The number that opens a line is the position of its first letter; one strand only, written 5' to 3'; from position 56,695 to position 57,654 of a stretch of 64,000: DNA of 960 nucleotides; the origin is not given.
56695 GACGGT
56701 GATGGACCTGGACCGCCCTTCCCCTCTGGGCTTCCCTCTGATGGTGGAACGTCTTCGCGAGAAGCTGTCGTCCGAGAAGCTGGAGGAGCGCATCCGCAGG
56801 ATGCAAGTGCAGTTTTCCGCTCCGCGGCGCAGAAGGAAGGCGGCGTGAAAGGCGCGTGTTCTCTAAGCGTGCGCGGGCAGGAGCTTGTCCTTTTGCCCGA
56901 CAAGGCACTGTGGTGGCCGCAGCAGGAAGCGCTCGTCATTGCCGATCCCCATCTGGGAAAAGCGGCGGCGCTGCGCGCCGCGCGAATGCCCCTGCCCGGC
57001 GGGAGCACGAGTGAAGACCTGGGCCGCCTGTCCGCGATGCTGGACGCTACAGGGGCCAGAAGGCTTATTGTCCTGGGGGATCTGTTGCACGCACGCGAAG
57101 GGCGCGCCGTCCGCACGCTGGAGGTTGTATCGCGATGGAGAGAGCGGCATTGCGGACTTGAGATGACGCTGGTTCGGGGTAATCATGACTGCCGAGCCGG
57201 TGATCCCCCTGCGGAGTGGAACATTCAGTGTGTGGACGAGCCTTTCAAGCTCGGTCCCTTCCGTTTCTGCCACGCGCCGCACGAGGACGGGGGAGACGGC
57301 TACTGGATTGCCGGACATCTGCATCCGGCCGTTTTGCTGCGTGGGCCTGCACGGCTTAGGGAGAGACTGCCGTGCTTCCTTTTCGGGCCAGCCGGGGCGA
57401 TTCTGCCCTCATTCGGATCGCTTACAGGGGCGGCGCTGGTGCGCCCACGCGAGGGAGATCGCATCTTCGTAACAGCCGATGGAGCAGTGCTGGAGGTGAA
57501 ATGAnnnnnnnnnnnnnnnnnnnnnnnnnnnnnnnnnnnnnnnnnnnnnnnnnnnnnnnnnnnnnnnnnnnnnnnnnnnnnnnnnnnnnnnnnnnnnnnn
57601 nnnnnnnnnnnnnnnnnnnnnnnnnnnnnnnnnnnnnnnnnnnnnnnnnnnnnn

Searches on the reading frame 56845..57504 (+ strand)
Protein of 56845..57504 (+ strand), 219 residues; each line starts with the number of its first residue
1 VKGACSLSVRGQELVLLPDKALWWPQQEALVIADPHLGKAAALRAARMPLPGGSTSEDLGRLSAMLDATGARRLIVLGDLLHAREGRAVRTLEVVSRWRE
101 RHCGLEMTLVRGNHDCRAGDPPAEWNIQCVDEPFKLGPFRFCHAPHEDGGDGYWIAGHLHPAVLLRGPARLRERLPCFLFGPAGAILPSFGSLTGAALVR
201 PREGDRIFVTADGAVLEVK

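Call 7: search_protein_families(library=ncbifam, proteins=[window:56845-57504:+])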
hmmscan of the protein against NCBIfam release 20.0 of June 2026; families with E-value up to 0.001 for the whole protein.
window:56845-57504:+ (219 aa): 2 families
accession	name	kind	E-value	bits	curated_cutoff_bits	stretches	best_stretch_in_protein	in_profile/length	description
TIGR04123.1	P_estr_lig_assc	hypoth_equivalog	7.1e-67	224.8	150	1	8-216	2-206/207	ligase-associated DNA damage response endonuclease PdeM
TIGR00024.1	SbcD_rel_arch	hypoth_equivalog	2.9e-18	66.4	115.2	1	27-196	15-182/224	putative phosphoesterase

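Call 8: search_protein_families(library=pfam, proteins=[window:56845-57504:+])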
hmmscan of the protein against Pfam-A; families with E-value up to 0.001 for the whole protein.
window:56845-57504:+ (219 aa): 0 families

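Call 38: search_solved_structures(query=window:56845-57504:+, show_alignments=1)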
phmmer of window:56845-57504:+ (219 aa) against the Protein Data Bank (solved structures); distinct sequences matched with E-value up to 0.001: 2.
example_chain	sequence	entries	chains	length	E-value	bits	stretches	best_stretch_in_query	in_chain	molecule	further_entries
6nvp_A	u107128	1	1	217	1.7e-58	201.3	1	8-210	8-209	Nuclease MPE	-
6nvo_A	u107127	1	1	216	2.2e-58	200.9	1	9-210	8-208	Nuclease MPE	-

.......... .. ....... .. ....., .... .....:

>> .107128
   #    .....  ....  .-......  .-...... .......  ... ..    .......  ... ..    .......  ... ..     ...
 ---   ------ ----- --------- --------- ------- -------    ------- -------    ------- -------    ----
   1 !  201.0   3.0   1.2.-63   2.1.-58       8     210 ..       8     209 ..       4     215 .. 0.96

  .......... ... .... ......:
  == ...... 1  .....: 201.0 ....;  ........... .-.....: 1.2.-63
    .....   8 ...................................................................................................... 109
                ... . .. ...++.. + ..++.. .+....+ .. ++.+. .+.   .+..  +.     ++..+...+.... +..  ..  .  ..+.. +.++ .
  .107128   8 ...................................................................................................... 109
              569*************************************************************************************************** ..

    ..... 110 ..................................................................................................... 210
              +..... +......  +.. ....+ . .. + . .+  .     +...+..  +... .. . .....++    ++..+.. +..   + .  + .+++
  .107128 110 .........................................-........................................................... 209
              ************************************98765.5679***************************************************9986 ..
